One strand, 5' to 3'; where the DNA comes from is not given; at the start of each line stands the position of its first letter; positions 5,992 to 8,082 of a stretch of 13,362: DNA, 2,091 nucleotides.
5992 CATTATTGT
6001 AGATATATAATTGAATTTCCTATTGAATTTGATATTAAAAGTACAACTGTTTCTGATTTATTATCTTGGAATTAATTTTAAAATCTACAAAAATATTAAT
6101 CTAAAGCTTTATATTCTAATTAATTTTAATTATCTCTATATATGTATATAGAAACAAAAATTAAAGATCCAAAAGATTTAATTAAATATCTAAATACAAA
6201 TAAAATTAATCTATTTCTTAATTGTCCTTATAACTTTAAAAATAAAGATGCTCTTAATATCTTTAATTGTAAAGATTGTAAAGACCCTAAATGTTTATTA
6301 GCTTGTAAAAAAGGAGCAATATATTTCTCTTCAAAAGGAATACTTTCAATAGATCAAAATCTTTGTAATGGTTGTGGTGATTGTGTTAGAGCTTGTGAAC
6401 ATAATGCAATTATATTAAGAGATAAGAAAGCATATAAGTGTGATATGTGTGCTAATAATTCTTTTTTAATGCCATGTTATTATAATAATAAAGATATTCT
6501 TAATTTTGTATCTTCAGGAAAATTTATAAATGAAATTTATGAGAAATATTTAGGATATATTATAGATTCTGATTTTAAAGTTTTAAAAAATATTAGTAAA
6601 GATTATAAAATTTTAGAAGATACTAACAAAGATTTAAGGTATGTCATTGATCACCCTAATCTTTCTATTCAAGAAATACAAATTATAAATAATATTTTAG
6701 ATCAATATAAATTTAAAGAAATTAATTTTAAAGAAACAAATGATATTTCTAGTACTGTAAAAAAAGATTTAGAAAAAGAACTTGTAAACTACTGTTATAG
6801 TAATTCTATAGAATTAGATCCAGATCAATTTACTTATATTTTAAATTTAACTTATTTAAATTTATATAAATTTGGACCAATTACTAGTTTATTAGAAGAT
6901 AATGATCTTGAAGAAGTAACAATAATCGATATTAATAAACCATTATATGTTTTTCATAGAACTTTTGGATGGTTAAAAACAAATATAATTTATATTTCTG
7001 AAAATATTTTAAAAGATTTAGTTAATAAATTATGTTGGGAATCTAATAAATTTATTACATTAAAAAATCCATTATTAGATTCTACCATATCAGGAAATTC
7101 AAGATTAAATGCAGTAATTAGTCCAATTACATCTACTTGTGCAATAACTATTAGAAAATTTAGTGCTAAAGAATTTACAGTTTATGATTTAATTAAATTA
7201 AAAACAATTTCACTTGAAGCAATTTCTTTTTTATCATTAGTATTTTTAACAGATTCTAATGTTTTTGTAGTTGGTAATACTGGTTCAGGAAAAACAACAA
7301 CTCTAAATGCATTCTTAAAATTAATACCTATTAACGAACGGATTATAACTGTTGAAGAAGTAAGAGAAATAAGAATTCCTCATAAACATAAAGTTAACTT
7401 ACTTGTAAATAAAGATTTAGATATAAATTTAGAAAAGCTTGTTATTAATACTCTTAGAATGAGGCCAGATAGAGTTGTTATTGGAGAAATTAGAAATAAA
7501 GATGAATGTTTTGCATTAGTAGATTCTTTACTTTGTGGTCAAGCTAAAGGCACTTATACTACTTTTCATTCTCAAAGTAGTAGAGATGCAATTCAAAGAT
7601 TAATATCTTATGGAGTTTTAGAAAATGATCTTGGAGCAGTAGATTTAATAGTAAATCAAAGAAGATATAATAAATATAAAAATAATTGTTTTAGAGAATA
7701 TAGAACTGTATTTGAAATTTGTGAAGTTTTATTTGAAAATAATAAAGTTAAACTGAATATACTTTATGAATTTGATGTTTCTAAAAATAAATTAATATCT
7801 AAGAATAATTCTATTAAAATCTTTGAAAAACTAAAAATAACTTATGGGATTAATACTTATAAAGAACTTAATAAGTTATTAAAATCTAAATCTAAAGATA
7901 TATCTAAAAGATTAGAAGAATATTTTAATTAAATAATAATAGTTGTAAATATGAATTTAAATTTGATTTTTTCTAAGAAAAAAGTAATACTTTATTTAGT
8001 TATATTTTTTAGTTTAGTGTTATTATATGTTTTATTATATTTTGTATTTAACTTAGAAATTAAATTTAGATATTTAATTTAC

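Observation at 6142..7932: Type IV filament ATPase fused to an N-terminal 12-cysteine ferredoxin-like (Fe-S) domain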

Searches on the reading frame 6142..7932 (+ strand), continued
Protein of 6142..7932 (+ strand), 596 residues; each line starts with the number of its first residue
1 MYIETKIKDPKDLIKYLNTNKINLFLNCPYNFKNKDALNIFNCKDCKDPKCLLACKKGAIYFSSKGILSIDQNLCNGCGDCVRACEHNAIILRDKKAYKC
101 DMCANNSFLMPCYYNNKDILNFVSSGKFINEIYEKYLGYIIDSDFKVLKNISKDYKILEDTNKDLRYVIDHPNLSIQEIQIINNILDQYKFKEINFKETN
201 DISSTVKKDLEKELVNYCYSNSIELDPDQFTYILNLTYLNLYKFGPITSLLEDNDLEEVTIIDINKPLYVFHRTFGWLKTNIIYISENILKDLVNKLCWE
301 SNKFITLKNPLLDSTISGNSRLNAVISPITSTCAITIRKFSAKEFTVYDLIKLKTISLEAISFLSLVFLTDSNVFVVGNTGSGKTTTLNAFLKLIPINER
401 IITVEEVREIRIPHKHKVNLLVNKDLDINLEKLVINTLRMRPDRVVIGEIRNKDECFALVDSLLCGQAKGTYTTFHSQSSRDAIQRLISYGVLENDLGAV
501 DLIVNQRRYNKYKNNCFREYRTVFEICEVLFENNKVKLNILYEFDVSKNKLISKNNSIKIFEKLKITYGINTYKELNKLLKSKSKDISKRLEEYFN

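Call 39: find_related_loci(query=A1, collection=genome_contigs, flank=8000)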
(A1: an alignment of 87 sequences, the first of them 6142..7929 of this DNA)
Query A1 (596 aa) in genome_contigs; peptide patterns used: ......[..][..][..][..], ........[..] (x = any residue, [..] = any of these).
600 stretches matched a pattern (row limit reached: there are more); 593 encode a relative of the query (tblastn E <= 1e-3); the best 80 are kept; 80 distinct loci.
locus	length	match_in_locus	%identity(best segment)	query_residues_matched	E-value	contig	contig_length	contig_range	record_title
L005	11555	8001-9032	34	230-566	1e-53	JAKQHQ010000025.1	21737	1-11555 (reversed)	MAG: archaeon isolate USDE_metabat.173 k141_465099, whole genome shotgun sequence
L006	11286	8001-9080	32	226-585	1e-53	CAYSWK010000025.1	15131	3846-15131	MAG TPA_asm: Candidatus Micrarchaeota archaeon isolate SRP192515_co1_84 genome assembly, contig: NODE_3769_length_15131_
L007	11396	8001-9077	31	226-585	2e-52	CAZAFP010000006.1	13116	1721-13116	MAG TPA_asm: uncultured Methanosarcinales archaeon isolate binchicken_co32_262 genome assembly, contig: NODE_7924_length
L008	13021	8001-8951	33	241-549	4e-52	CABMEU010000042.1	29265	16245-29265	uncultured archaeon isolate LFW-252_2 genome assembly, contig: LFW2522_9, whole genome shotgun sequence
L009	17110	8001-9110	32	228-592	1e-51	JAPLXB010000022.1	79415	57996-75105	MAG: Candidatus Micrarchaeota archaeon isolate LacPavin_0920_SED4_MAG_58_19 LacPavin_0920_SED4_scaffold_400468, whole ge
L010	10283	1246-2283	33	240-583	3e-51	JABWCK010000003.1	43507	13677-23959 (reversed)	MAG: Candidatus Micrarchaeota archaeon isolate MAG_54 scaffold_699, whole genome shotgun sequence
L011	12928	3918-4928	32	244-583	2e-50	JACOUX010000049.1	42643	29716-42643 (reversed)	MAG: Candidatus Woesearchaeota archaeon isolate NC_groundwater_84_Ag_S-0.1um_40_33 S35_SO-1_scaffold_256882, whole genom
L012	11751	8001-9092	32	228-584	4e-50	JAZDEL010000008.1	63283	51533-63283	MAG: Candidatus Iainarchaeum archaeon isolate MEGAHIT-group-0.15 k141_2646207, whole genome shotgun sequence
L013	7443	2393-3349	34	240-551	4e-49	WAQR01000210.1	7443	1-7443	MAG: Candidatus Hydrothermarchaeota archaeon isolate S146_76_esom k151_612296, whole genome shotgun sequence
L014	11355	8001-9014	31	244-584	1e-48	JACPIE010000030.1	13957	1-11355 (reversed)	MAG: Candidatus Woesearchaeota archaeon isolate NC_groundwater_432_Ag_B-0.1um_40_22 GD18-4_B1_scaffold_1392258, whole ge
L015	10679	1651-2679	32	244-583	4e-48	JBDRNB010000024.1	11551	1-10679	MAG: Candidatus Aenigmatarchaeota archaeon isolate MEGAHIT-group-1.865 k141_6375045, whole genome shotgun sequence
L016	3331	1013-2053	31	244-593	1e-47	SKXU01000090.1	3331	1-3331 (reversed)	MAG: Candidatus Woesearchaeota archaeon isolate CSSed162cmB_258 CSSed16-2cmB-171455, whole genome shotgun sequence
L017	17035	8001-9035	31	244-583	8e-47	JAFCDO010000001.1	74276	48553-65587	Candidatus Parvarchaeota archaeon isolate Meg19_1012_Bin_507 Meg19_1012_Bin_507_scaffold_308, whole genome shotgun seque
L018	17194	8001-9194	31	154-564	2e-46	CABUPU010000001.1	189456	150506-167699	MAG TPA_asm: uncultured Mycoplasma sp. isolate MGYG-HGUT-04242 genome assembly, contig: GUT_GENOME260707_1, whole genome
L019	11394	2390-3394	32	253-585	2e-46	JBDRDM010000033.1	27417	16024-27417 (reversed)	MAG: Candidatus Micrarchaeota archaeon isolate MEGAHIT-group-1.248 k141_13362920, whole genome shotgun sequence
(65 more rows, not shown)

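Call 43: list_cluster_members(proteins=[P0003, P0005, P0012, P0018, P0037, P0056, P0066, P0085, P0098, P0118])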
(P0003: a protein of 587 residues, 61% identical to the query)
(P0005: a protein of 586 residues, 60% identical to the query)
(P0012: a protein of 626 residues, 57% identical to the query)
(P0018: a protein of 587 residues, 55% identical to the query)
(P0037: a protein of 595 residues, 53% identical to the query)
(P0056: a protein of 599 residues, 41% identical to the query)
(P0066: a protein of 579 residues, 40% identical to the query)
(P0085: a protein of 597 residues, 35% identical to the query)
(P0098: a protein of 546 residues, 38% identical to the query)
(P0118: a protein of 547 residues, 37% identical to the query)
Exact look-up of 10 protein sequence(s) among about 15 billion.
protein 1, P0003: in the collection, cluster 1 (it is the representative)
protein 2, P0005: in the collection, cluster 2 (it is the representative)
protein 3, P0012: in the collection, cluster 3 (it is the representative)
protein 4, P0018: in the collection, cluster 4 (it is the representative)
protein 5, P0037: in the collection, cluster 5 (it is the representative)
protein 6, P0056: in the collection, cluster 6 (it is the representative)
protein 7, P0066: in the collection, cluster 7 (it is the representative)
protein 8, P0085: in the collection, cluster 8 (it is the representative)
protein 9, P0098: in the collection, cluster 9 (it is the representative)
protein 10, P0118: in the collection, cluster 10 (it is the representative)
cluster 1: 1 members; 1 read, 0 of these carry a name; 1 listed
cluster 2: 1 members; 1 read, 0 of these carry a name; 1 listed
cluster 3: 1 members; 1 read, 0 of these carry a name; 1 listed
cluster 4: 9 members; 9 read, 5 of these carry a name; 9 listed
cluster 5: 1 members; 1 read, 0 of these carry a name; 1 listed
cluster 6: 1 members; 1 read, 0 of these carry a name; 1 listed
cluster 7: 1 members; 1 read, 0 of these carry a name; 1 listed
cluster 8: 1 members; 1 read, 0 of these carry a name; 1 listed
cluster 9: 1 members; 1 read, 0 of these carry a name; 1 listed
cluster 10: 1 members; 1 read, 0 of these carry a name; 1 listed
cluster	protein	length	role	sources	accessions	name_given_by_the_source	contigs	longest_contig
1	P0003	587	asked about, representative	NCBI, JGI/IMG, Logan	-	-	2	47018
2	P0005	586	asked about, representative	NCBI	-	-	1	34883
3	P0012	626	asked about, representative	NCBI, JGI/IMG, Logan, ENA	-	-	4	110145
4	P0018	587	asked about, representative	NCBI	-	-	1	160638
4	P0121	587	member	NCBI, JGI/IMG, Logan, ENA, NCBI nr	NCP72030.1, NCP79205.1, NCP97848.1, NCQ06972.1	Flp pilus assembly complex ATPase component [archaeon]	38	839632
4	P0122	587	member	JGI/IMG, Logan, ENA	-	Flp pilus assembly CpaF family ATPase/Fe-S-cluster-containing dehydrogenase component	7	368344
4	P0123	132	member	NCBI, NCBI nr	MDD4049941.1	MAG: hypothetical protein PHX47_02925, partial [Candidatus ainarchaeum sp.] | hypothetical protein [Candidatus ainarchaeum sp.]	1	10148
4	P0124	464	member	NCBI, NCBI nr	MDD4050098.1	MAG: ATPase, T2SS/T4P/T4SS family [Candidatus ainarchaeum sp.] | ATPase, T2SS/T4P/T4SS family [Candidatus ainarchaeum sp.]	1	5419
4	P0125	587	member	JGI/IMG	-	Flp pilus assembly CpaF family ATPase/Fe-S-cluster-containing dehydrogenase component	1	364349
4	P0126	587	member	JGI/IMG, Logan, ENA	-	-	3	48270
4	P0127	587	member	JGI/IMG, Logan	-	-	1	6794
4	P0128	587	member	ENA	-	-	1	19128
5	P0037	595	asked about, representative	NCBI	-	-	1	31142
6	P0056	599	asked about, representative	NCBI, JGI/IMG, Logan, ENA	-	-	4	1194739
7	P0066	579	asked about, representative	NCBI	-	-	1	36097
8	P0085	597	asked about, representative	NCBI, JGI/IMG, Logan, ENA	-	-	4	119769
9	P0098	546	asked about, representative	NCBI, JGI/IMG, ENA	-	-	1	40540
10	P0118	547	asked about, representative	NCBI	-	-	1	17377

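Call 48: find_encoding_contigs(protein=window:6142-7932:+, flank=10000, max_places=3)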
Protein window:6142-7932:+ (596 aa): no gene with exactly this product is on record in the collection.

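Call 49: find_encoding_contigs(protein=P0002, flank=10000, max_places=1)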
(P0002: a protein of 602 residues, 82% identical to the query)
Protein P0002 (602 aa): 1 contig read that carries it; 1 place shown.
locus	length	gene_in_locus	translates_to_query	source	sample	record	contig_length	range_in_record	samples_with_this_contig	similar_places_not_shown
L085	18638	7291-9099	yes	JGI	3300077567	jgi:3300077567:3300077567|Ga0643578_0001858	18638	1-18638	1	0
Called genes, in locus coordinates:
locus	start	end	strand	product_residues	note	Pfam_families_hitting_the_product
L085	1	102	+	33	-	?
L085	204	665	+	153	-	PF00334:NDK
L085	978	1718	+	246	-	PF06847:Arc_PepC_II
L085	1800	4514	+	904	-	-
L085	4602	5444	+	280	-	PF00482:T2SSF (weak)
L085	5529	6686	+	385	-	-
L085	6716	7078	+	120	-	PF02643:DUF192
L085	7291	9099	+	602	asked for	PF13247:Fer4_11 (weak), PF00037:Fer4 (weak), PF12837:Fer4_6 (weak), PF00437:T2SSE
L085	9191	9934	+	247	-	-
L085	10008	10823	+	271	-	-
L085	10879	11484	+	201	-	PF09335:VTT_dom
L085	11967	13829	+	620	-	-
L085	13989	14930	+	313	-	PF13412:HTH_24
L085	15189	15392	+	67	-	-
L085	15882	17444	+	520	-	PF12161:HsdM_N, PF02384:N6_Mtase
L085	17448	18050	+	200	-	PF10544:T5orf172 (weak)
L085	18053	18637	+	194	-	PF01420:Methylase_S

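Call 50: find_encoding_contigs(protein=P0090, flank=10000, max_places=1)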
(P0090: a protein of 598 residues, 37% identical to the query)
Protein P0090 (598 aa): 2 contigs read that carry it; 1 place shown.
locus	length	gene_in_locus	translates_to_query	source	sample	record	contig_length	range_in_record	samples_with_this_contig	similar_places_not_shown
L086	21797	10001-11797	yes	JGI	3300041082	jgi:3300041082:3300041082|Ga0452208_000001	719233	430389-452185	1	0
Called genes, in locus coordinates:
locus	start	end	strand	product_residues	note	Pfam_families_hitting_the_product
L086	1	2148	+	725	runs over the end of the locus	PF13522:GATase_6, PF13537:GATase_7, PF00733:Asn_synthase, PF24167:DUF7411 (faint), PF00733:Asn_synthase, PF01902:Diphthami_syn_2_N, PF28410:Diphthami_syn_2_C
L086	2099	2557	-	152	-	PF06695:Sm_multidrug_ex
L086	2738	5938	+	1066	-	PF19077:Big_13 (faint), PF00041:fn3, PF17957:Big_7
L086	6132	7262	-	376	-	PF01266:DAO (faint), PF01494:FAD_binding_3, PF05834:Lycopene_cycl (faint), PF07992:Pyr_redox_2 (faint), PF22578:GGR_cat (weak)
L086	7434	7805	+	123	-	PF07760:DUF1616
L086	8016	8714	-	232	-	PF01255:Prenyltransf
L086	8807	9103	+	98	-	-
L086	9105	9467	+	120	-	PF02643:DUF192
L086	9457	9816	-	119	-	-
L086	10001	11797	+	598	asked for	PF12797:Fer4_2 (faint), PF12838:Fer4_7 (faint), PF13187:Fer4_9 (faint), PF14697:Fer4_21 (faint), PF25160:LdpA_Fe-S-bd (weak), PF00037:Fer4, PF12837:Fer4_6 (weak), PF00437:T2SSE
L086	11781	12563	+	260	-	PF00482:T2SSF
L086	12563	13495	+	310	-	PF00482:T2SSF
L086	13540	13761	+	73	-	-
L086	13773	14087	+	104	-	PF01906:YbjQ_1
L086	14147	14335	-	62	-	-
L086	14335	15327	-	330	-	-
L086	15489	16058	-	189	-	-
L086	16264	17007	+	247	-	PF09754:PAC2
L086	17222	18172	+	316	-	-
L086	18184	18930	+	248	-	-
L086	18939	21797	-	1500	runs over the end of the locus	-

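Call 64: find_encoding_contigs(protein=P0099, flank=6000, max_places=2)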
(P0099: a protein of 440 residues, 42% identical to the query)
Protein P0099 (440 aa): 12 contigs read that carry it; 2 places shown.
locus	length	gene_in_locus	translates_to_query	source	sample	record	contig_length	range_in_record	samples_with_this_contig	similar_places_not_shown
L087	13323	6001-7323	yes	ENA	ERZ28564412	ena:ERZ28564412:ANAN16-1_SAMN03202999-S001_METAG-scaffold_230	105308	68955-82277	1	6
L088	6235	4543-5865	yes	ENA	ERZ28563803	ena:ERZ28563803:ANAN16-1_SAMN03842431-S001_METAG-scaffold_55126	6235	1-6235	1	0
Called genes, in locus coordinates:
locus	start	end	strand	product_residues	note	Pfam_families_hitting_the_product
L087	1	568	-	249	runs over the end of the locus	PF00535:Glycos_transf_2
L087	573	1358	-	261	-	PF13489:Methyltransf_23, PF07021:MetW, PF13847:Methyltransf_31, PF08241:Methyltransf_11, PF08242:Methyltransf_12, PF13649:Methyltransf_25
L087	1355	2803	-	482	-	PF01943:Polysacc_synt, PF13440:Polysacc_synt_3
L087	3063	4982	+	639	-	-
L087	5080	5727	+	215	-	-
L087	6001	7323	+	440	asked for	PF00437:T2SSE, PF27713:UCP018868 (weak)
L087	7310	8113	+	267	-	PF00482:T2SSF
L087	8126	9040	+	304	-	PF00482:T2SSF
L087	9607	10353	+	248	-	PF09754:PAC2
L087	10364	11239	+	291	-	-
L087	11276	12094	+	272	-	-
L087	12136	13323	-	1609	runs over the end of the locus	-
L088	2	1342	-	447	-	?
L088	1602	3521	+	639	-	-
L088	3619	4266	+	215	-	-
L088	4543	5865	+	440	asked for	PF00437:T2SSE, PF27713:UCP018868 (weak)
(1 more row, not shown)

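Call 65: find_encoding_contigs(protein=P0041, flank=8000, max_places=1)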
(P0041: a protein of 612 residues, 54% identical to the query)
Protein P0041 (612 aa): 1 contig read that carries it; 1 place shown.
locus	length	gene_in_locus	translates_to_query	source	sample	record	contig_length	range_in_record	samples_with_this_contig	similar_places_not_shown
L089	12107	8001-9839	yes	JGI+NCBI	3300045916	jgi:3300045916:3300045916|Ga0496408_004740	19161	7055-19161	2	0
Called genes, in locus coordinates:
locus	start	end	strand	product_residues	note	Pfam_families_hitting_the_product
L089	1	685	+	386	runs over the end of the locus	PF01555:N6_N4_Mtase, PF01170:UPF0020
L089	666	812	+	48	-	-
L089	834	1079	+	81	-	PF00334:NDK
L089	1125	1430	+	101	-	PF00334:NDK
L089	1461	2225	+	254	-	PF03848:TehB (weak), PF13489:Methyltransf_23, PF05175:MTS (weak), PF05401:NodS (weak), PF13847:Methyltransf_31, PF08241:Methyltransf_11, PF08242:Methyltransf_12, PF13649:Methyltransf_25, +1 more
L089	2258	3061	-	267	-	-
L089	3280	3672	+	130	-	-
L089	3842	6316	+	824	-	-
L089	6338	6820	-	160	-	PF03479:PCC (weak)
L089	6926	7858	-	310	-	PF13793:Pribosyltran_N, PF14572:Pribosyl_synth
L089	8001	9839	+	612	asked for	PF00437:T2SSE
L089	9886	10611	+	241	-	-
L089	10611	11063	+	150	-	-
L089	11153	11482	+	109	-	-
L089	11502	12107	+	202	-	?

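Call 78: search_protein_families(library=pfam, proteins=[P0056, P0072, P0041], max_evalue=0.001)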
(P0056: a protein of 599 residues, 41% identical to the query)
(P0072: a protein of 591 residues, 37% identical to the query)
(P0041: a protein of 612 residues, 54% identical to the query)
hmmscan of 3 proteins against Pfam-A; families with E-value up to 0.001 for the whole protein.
P0056 (599 aa): 4 families
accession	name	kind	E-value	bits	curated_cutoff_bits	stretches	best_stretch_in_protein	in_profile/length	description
PF00437.27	T2SSE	-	2.2e-39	135.6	24.9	1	272-559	39-342/370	Type II/IV secretion system protein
PF12838.12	Fer4_7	-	1.8e-05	25.5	27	1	33-82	1-52/52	4Fe-4S dicluster domain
PF00037.32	Fer4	-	0.00014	22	21.1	1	62-83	2-23/24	4Fe-4S binding domain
PF13247.11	Fer4_11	-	0.0007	20.2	26.2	0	33-112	9-93/100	4Fe-4S dicluster domain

P0072 (591 aa): 16 families
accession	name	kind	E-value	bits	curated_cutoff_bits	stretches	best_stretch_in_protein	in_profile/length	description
PF00437.27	T2SSE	-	1.3e-36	126.5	24.9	1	287-491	65-276/370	Type II/IV secretion system protein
PF00037.32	Fer4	-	8.1e-08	32.2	21.1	1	56-78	2-24/24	4Fe-4S binding domain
PF12837.12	Fer4_6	-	6.1e-07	29.5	25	1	57-77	4-24/24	4Fe-4S binding domain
PF13237.11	Fer4_10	-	1.6e-06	28.4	25.5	1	25-73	4-53/53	4Fe-4S dicluster domain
PF14697.11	Fer4_21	-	2.8e-06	27.8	35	1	29-78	7-58/59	4Fe-4S dicluster domain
PF12797.12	Fer4_2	-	4.5e-06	26.7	24.5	1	56-74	4-22/22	4Fe-4S binding domain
PF12838.12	Fer4_7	-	3.4e-05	24.6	27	1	29-76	1-52/52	4Fe-4S dicluster domain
PF25160.1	LdpA_Fe-S-bd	-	7.1e-05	22.9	27.6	1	36-80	7-46/49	LdpA Fe-S cluster-binding domain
PF13247.11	Fer4_11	-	0.00017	22.1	26.2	1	25-100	5-87/100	4Fe-4S dicluster domain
PF00005.33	ABC_tran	-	0.00019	22.5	25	1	351-389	7-45/137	ABC transporter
PF13187.11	Fer4_9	-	0.0002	21.8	27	1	29-77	1-52/52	4Fe-4S dicluster domain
PF13555.12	AAA_29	-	0.00024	21.2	27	1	352-377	19-44/61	P-loop containing region of AAA domain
PF13401.12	AAA_22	-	0.00027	21.7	27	0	355-397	5-42/130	AAA domain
PF01580.24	FtsK_SpoIIIE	-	0.00045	20.2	24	0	356-375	40-59/221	FtsK/SpoIIIE family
PF12800.12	Fer4_4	-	0.00069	20.2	24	1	60-74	2-16/17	4Fe-4S binding domain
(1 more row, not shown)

P0041 (612 aa): 1 family
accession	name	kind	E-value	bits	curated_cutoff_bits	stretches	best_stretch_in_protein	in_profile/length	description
PF00437.27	T2SSE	-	1e-34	120.3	24.9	1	305-504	69-276/370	Type II/IV secretion system protein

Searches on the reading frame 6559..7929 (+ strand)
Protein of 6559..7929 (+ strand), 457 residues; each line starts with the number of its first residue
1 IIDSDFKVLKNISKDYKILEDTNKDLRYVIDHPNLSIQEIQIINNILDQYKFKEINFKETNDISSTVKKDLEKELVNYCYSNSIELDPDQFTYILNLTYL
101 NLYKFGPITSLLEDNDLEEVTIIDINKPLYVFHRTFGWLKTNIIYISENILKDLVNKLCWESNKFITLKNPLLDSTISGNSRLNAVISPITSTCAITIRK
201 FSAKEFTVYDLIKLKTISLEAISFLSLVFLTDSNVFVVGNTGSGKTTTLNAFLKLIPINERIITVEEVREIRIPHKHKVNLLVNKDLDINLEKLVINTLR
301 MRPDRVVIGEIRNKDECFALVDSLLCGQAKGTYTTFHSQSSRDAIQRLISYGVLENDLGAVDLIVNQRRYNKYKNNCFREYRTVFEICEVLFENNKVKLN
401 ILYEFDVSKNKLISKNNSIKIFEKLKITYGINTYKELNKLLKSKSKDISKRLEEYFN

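Call 19: search_solved_structures(query=window:6559-7929:+, max_evalue=0.001)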
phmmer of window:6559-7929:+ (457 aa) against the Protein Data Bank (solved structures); distinct sequences matched with E-value up to 0.001: 33.
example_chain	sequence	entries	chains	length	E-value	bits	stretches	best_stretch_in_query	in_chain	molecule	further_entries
2oap_1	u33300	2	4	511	6.4e-42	147.2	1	20-443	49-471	Type II secretion system protein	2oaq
4ii7_A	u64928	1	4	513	1.9e-32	116.1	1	102-432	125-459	FlaI ATPase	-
4ihq_A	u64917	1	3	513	1.2e-31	113.4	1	102-432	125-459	FlaI ATPase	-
8rkd_E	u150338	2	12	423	1.2e-29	106.8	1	99-350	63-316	Pilus assembly ATPase CpaF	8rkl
8rjf_A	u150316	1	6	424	1.3e-29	106.8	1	99-350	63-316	Pilus assembly ATPase CpaF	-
9e24_A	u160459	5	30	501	1.9e-29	106.1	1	98-350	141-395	CpaF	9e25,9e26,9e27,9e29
6bge_A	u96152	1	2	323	1.2e-23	87.1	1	165-350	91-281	VirB11-like protein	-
1g6o_A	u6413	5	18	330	1.3e-23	87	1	165-350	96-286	CAG-ALPHA | virB11 homolog | Cag-alfa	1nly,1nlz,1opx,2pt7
2gza_A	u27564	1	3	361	1.7e-13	53.6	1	210-359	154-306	Type IV secretion system protein VirB11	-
4pht_A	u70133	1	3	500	4e-10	42.5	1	198-355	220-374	General secretory pathway protein E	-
1p9r_A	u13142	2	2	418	1.6e-09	40.5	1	198-403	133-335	General secretion pathway protein E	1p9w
4kss_A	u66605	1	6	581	3.2e-09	39.5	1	198-403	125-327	Type II secretion system protein E, hemolysin-coregulated protein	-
4ksr_A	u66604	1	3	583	3.2e-09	39.5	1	198-403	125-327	Type II secretion system protein E, Hemolysin-coregulated protein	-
5fl3_A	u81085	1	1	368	3.3e-09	39.5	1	233-354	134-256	PILI RETRACTION PROTEIN PILT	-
6olj_C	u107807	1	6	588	8.4e-09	38.1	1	232-378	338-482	Type IV pilus biogenesis ATPase PilB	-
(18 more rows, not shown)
